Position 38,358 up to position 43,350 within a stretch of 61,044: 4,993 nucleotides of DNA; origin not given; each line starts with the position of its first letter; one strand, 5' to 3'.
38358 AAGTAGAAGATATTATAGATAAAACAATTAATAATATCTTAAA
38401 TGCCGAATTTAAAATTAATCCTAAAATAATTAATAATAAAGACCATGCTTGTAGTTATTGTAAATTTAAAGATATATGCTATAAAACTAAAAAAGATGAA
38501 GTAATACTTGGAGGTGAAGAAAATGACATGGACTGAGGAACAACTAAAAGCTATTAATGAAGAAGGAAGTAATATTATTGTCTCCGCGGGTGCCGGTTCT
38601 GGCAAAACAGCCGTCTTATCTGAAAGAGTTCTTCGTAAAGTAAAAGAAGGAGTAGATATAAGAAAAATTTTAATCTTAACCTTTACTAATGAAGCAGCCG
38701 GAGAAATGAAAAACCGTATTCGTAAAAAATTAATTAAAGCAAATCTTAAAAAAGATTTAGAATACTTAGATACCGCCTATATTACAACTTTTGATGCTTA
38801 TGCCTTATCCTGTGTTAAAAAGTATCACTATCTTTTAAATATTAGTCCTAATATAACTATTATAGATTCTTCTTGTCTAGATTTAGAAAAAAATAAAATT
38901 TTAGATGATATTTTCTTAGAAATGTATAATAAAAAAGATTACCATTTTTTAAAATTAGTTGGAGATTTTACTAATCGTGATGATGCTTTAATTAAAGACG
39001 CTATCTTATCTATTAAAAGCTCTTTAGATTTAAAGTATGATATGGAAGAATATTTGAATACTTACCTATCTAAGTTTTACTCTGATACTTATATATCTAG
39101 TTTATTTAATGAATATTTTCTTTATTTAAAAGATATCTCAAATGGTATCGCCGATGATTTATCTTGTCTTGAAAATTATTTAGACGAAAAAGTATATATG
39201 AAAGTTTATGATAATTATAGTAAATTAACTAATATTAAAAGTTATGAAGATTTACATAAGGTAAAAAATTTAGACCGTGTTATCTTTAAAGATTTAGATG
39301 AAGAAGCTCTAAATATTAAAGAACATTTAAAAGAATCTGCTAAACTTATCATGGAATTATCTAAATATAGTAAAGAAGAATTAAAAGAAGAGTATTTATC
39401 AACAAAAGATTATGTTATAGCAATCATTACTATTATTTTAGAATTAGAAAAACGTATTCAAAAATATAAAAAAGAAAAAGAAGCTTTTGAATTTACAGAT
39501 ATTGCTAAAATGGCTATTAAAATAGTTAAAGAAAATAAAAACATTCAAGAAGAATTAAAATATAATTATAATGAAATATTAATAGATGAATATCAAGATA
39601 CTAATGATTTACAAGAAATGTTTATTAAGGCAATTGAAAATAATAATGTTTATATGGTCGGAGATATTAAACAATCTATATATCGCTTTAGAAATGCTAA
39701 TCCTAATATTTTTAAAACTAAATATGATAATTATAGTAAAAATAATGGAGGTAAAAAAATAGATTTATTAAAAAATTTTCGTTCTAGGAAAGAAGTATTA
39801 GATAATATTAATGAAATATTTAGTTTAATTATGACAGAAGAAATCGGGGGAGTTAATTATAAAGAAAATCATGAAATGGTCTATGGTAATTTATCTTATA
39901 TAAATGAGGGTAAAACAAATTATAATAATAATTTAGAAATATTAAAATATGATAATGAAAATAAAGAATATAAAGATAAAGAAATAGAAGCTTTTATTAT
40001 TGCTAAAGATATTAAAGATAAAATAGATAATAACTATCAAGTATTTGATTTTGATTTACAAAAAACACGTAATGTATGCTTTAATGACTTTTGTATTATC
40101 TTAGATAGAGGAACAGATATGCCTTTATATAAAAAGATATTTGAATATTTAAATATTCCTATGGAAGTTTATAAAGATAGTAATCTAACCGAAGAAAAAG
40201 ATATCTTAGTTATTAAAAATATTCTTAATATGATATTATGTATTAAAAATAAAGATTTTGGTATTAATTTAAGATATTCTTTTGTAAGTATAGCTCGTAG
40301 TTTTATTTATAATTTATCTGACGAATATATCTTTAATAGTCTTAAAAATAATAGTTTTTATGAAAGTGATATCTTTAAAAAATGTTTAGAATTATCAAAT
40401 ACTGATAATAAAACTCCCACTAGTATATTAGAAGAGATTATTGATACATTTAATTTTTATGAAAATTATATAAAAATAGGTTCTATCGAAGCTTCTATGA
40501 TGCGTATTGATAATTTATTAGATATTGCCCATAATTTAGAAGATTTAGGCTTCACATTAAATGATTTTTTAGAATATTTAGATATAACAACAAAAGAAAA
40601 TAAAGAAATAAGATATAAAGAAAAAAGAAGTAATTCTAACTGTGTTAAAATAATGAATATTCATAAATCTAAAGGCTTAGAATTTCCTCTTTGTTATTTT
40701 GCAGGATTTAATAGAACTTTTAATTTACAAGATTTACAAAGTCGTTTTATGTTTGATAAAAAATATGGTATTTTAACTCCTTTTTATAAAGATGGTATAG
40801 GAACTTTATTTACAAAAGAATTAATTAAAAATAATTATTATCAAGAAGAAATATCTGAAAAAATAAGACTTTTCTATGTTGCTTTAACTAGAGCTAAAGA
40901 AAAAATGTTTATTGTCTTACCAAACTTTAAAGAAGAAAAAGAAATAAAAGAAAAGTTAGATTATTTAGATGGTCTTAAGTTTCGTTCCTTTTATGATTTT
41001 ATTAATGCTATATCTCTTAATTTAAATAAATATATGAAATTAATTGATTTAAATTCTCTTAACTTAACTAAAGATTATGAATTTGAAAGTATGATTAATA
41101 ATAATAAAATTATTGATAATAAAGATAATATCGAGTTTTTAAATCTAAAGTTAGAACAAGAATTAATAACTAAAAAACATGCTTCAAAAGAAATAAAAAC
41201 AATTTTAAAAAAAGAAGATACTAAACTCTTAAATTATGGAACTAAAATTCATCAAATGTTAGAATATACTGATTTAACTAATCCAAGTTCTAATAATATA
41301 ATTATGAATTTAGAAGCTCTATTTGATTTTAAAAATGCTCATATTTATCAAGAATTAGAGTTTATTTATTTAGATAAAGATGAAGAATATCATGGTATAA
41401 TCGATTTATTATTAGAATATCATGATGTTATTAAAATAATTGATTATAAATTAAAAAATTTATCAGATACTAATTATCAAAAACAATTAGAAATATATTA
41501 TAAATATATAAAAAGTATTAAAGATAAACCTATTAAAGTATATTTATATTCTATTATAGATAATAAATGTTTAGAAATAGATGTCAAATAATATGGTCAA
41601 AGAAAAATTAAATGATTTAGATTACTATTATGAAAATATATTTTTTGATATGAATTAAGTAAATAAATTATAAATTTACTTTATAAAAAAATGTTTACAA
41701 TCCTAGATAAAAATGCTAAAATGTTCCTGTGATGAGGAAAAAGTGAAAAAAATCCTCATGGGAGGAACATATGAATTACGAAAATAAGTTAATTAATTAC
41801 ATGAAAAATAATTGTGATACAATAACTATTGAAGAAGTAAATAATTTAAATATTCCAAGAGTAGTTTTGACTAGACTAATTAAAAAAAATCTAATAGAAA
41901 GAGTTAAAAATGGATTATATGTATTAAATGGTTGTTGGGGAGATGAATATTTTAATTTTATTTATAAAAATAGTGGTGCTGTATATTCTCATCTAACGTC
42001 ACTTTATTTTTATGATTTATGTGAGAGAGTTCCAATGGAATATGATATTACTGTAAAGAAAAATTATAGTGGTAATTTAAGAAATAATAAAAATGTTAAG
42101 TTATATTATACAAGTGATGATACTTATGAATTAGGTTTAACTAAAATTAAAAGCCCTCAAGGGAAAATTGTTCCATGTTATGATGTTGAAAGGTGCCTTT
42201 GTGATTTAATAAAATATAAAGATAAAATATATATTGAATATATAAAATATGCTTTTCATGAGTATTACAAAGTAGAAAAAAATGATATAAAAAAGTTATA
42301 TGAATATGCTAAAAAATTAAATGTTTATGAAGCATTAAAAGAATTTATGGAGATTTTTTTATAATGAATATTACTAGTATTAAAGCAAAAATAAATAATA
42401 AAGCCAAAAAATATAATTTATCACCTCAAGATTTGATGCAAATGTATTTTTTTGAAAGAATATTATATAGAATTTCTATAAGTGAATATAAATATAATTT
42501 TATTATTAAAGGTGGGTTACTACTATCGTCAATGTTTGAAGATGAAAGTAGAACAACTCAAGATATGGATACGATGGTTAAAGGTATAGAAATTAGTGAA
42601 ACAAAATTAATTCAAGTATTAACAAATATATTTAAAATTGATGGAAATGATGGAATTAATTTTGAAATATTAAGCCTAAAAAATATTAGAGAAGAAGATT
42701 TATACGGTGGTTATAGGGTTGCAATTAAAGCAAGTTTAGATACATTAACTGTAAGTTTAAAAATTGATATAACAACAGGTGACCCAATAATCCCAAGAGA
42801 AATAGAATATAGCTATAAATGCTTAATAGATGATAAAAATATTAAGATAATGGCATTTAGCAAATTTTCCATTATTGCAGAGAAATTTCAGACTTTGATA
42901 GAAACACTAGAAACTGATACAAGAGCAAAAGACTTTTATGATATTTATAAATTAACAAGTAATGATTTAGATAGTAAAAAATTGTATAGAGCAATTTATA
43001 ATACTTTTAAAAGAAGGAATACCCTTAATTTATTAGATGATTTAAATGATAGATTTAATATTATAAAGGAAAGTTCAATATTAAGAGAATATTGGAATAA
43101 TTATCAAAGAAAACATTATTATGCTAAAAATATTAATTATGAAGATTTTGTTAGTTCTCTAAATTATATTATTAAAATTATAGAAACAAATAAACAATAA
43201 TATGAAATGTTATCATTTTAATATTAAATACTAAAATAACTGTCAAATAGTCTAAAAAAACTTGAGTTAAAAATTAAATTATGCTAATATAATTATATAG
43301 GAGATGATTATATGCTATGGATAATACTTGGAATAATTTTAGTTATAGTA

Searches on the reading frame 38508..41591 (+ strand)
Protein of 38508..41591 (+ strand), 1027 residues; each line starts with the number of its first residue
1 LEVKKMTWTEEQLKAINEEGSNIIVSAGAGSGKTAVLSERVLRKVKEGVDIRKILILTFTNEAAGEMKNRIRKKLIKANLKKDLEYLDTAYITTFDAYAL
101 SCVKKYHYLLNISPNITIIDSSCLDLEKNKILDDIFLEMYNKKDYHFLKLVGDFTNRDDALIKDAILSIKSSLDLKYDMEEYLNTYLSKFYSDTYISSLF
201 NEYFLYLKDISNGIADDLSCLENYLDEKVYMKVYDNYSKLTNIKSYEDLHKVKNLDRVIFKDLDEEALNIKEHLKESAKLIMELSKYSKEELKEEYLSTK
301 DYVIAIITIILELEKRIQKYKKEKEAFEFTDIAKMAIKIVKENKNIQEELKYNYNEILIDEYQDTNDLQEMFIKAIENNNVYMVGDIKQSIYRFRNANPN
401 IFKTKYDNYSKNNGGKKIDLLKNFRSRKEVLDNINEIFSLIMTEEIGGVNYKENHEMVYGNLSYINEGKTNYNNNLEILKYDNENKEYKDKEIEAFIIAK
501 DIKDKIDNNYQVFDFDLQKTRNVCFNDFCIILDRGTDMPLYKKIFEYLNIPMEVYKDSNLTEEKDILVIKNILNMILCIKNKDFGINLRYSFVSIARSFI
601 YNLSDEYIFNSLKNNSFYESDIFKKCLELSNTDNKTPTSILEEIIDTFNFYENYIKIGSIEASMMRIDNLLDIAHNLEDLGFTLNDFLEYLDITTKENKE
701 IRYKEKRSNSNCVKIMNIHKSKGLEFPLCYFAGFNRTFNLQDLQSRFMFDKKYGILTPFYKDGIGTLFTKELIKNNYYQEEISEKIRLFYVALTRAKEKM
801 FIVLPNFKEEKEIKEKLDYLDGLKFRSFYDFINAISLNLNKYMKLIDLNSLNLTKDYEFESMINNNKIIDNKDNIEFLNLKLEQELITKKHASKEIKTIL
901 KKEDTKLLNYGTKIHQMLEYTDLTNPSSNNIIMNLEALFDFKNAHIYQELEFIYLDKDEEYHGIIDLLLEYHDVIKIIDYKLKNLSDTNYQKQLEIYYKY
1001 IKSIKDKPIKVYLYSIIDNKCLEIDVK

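Call 7: search_protein_families(library=pfam, proteins=[window:38508-41591:+], max_evalue=0.001)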
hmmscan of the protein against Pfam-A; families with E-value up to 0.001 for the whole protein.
window:38508-41591:+ (1027 aa): 6 families
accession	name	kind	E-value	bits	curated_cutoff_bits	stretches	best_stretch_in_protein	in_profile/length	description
PF00580.27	UvrD-helicase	-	8e-52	177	23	1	8-409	1-270/271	UvrD/REP helicase N-terminal domain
PF13361.12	UvrD_C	-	2.5e-21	76.9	25.6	1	418-803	1-346/350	UvrD-like helicase C-terminal domain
PF13245.12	AAA_19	-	2.2e-17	63.9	25.1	1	15-395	4-134/134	AAA domain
PF13538.12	UvrD_C_2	-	3e-07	30.7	27.4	0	783-803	32-52/52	UvrD-like helicase C-terminal domain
PF01443.25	Viral_helicase1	-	4.6e-06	27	21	0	350-401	54-111/228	Viral superfamily 1 RNA helicase core domain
PF00270.35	DEAD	-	0.00017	21.8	26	1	11-82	3-76/167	DEAD/DEAH box helicase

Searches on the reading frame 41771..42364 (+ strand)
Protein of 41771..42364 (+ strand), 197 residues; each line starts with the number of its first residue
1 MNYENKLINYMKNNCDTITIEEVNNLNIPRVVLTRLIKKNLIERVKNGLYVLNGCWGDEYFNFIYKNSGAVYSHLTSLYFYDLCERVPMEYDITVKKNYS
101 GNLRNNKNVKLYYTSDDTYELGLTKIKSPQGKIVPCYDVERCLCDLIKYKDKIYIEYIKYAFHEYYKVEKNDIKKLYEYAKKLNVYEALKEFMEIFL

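Call 7: search_protein_families(library=pfam, proteins=[window:41771-42364:+], max_evalue=0.001)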
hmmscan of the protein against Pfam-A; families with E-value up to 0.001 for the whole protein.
window:41771-42364:+ (197 aa): 1 family
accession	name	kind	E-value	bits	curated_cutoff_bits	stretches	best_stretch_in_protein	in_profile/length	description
PF13338.12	AbiEi_4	-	8.4e-06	26.2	25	1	17-52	13-48/49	Transcriptional regulator, AbiEi antitoxin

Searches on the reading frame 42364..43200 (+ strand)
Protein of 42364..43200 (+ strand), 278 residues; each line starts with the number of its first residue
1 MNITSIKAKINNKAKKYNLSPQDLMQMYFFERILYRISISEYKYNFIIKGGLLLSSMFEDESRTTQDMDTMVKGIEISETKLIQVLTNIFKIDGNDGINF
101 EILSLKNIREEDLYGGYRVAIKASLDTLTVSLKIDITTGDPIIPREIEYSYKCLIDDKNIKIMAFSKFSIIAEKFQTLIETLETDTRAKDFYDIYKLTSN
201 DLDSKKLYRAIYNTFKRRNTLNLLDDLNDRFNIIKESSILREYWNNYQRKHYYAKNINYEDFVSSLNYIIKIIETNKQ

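Call 7: search_protein_families(library=pfam, proteins=[window:42364-43200:+], max_evalue=0.001)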
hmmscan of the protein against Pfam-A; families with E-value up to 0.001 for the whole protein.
window:42364-43200:+ (278 aa): 1 family
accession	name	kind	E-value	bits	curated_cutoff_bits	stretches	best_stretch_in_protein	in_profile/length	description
PF08843.17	AbiEii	-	3.7e-35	122.4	22.5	1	32-255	1-227/238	Nucleotidyl transferase AbiEii toxin, Type IV TA system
